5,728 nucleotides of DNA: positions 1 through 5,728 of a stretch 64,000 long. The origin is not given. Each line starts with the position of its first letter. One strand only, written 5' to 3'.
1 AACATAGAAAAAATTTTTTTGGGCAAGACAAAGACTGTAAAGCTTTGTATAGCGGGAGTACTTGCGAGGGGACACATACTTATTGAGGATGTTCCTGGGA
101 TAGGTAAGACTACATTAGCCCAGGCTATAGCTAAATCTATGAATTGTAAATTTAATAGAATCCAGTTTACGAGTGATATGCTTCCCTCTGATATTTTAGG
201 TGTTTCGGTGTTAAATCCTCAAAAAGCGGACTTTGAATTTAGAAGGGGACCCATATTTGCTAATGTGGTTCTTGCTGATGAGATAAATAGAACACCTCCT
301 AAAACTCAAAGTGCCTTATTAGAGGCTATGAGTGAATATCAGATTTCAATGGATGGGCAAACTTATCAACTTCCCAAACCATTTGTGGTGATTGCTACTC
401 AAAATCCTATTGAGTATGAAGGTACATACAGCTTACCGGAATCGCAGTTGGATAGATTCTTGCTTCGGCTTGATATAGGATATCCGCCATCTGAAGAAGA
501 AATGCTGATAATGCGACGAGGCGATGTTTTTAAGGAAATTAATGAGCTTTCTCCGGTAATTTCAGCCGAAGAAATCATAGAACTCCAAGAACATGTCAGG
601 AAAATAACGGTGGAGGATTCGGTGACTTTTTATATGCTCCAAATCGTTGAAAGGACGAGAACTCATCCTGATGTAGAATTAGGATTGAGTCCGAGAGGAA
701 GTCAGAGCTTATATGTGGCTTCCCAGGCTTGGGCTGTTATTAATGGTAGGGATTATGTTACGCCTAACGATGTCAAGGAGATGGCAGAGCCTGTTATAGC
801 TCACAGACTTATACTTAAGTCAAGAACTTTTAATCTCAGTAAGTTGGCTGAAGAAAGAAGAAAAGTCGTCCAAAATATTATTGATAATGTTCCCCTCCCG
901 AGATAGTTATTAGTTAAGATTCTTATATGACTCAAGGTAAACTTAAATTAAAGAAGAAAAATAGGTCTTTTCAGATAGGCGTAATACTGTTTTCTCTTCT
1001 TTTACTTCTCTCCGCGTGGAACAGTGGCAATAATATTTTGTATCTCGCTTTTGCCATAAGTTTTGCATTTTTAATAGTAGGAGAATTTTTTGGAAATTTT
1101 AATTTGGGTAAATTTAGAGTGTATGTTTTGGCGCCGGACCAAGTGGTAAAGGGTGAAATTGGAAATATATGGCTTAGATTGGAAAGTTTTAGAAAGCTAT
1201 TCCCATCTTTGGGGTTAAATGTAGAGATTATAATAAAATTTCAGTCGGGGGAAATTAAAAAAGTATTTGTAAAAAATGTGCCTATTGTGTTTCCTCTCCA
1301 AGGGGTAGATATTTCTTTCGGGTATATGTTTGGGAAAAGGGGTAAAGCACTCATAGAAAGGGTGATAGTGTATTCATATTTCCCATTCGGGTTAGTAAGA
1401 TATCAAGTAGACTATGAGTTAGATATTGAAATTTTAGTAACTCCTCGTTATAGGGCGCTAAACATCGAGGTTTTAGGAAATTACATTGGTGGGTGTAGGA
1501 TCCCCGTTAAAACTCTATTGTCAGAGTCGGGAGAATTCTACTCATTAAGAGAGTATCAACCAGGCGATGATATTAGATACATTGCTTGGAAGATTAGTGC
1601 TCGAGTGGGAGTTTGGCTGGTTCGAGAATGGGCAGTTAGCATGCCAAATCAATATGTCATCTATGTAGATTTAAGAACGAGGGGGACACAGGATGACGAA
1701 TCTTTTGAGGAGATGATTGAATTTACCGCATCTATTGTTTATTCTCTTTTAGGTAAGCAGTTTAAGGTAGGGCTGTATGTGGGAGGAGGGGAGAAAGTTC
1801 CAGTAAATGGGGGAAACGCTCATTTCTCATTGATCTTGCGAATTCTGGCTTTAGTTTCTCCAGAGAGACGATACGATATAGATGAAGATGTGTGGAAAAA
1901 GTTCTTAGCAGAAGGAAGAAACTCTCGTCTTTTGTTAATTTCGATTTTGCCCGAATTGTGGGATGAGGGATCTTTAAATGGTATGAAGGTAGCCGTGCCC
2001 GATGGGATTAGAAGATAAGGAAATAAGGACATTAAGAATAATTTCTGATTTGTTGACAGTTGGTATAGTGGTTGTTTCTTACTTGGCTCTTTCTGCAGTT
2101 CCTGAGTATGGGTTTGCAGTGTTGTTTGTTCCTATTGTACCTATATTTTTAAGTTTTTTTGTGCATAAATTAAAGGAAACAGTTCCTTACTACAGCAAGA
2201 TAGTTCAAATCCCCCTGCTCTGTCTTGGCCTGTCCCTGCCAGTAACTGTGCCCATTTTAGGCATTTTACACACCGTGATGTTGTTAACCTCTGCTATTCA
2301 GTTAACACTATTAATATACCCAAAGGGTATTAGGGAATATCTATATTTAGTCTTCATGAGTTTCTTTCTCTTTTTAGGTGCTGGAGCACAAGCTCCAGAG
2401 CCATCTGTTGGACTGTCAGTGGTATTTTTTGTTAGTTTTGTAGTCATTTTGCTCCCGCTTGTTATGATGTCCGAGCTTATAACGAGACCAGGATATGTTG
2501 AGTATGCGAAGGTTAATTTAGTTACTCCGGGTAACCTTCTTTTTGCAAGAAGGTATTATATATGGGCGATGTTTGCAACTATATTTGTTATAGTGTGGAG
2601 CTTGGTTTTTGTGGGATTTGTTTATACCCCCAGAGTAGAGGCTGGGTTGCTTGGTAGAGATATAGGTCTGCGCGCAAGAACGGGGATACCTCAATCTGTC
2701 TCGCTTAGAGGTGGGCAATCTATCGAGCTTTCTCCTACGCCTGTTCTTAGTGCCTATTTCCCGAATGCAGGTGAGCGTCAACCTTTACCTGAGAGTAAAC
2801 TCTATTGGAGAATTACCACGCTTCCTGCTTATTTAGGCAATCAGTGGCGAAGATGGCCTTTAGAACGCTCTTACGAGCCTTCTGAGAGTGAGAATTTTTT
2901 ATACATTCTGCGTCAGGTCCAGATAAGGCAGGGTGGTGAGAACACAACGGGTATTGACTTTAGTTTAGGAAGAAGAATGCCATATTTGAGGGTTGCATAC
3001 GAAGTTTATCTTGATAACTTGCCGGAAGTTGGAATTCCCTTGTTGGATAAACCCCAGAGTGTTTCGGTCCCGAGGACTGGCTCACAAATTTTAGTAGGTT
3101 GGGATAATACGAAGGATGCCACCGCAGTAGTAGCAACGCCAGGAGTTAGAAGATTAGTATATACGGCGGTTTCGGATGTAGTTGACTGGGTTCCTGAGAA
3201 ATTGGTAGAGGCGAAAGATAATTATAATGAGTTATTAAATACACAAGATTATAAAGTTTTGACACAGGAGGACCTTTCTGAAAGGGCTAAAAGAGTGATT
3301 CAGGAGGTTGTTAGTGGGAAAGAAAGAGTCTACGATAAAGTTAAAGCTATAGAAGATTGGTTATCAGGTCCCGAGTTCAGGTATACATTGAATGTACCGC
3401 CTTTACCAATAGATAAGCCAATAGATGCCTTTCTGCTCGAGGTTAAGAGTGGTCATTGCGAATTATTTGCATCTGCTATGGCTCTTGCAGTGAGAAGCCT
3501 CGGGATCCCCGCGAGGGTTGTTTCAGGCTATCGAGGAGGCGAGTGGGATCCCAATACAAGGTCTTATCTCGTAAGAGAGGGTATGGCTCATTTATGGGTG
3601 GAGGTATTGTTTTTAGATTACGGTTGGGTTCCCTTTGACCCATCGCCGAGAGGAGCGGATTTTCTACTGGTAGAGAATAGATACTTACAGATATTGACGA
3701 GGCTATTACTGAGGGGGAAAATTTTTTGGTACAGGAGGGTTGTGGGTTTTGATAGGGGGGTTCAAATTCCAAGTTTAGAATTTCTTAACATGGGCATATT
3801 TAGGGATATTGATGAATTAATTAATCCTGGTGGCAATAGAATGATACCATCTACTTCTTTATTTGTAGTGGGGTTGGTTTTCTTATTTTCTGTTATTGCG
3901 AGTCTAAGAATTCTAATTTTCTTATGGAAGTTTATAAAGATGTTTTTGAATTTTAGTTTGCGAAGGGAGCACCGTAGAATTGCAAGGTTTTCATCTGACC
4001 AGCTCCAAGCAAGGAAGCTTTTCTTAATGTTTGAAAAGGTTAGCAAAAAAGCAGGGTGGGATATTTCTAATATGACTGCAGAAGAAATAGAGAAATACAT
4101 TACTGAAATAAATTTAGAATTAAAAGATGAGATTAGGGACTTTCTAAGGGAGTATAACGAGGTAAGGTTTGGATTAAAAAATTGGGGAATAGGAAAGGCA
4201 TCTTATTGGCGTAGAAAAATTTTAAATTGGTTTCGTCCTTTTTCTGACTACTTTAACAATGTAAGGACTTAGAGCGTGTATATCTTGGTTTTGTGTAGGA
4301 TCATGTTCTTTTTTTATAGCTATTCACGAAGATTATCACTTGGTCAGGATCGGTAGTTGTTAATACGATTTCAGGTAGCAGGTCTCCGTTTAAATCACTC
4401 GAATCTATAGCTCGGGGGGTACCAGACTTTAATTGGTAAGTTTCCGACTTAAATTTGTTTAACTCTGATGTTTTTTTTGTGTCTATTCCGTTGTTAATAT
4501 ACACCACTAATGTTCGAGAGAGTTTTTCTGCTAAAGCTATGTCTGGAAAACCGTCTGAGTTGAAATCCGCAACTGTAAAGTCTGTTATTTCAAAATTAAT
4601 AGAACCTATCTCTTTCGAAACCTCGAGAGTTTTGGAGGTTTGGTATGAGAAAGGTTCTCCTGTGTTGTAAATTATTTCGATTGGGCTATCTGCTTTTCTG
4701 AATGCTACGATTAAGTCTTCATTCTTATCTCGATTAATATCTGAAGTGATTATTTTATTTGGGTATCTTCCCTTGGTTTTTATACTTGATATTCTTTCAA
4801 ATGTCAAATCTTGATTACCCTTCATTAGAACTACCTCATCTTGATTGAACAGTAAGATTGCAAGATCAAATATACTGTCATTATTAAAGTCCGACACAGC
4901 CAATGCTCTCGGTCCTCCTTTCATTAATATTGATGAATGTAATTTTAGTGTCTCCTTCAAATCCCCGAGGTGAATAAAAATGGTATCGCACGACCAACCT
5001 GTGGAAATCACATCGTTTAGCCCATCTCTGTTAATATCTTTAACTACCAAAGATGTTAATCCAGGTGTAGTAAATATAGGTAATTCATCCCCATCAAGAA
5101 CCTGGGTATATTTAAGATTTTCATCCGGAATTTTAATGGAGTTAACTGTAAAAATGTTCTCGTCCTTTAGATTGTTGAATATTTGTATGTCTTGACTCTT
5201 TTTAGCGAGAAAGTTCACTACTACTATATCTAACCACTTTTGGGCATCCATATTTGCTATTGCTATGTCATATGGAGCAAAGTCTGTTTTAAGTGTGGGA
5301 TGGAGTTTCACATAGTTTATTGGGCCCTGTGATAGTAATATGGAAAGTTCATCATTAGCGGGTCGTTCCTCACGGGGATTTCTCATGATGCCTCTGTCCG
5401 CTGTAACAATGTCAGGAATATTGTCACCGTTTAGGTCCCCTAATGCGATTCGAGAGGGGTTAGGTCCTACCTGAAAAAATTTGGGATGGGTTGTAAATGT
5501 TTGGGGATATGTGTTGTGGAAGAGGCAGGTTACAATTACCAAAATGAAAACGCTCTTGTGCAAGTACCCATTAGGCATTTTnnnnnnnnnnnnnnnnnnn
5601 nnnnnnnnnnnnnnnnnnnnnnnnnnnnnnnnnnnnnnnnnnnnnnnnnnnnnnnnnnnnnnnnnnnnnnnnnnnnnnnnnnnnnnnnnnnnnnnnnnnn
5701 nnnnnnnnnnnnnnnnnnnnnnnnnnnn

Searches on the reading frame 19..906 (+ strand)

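Call 23: search_protein_families(library=pfam, proteins=[window:19-906:+], max_evalue=0.00001)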
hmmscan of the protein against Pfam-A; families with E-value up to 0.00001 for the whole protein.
window:19-906:+ (295 aa): 6 families
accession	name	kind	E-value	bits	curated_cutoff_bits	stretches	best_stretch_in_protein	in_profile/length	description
PF07726.17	AAA_3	-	8e-65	217.1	27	1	19-149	1-131/131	ATPase family associated with various cellular activities (AAA)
PF17863.7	AAA_lid_2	-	3.9e-22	78.2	22.7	1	212-272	2-62/74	AAA lid domain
PF07728.20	AAA_5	-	5.6e-15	56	22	1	25-147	7-139/139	AAA domain (dynein-related subfamily)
PF00004.35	AAA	-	9.3e-08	33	21.2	1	25-130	6-111/131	ATPase family associated with various cellular activities (AAA)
PF20030.5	bpMoxR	-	3.3e-07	30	27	1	2-190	16-204/205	MoxR domain in the MoxR-vWA-beta-propeller ternary systems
PF05496.18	RuvB_N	-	6.4e-07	29.7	27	1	18-110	34-114/159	Holliday junction DNA helicase RuvB P-loop domain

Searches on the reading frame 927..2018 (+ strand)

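Call 23: search_protein_families(library=pfam, proteins=[window:927-2018:+], max_evalue=0.00001)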
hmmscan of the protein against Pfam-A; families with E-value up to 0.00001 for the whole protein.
window:927-2018:+ (363 aa): 1 family
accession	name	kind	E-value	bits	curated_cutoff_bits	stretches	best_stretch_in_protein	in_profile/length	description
PF01882.25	DUF58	-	1.4e-16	60.8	23.4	1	207-319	2-121/216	Protein of unknown function DUF58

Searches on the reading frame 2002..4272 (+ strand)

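Call 23: search_protein_families(library=pfam, proteins=[window:2002-4272:+], max_evalue=0.00001)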
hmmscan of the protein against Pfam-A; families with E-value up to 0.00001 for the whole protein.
window:2002-4272:+ (756 aa): 2 families
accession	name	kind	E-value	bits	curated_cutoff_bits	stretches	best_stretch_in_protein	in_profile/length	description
PF01841.26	Transglut_core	-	9e-25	87.5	23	1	432-547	3-108/108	Transglutaminase-like superfamily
PF11992.13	TgpA_N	-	2.7e-20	73.1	30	1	22-394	3-329/333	TgpA N-terminal domain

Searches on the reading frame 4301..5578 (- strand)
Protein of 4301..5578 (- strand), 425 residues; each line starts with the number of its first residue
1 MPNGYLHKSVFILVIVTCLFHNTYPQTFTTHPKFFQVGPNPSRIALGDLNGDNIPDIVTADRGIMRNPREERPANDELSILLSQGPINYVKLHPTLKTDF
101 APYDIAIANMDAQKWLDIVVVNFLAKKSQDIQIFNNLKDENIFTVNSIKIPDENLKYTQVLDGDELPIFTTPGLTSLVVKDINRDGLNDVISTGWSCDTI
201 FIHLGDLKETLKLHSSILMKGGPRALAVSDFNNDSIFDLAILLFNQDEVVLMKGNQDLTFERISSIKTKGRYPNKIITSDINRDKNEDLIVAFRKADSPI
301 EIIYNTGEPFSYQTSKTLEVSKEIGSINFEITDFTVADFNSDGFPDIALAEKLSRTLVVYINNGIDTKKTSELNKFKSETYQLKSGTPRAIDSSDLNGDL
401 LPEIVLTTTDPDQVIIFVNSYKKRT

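Call 23: search_protein_families(library=pfam, proteins=[window:4301-5578:-], max_evalue=0.00001)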
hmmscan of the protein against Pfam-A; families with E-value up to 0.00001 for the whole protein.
window:4301-5578:- (425 aa): 2 families
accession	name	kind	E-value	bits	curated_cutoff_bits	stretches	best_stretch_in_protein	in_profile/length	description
PF13517.12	FG-GAP_3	-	2.1e-25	89.5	26.9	2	280-348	1-60/61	FG-GAP-like repeat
PF01839.29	FG-GAP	-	1.1e-16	60.8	22.1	0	334-350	5-21/37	FG-GAP repeat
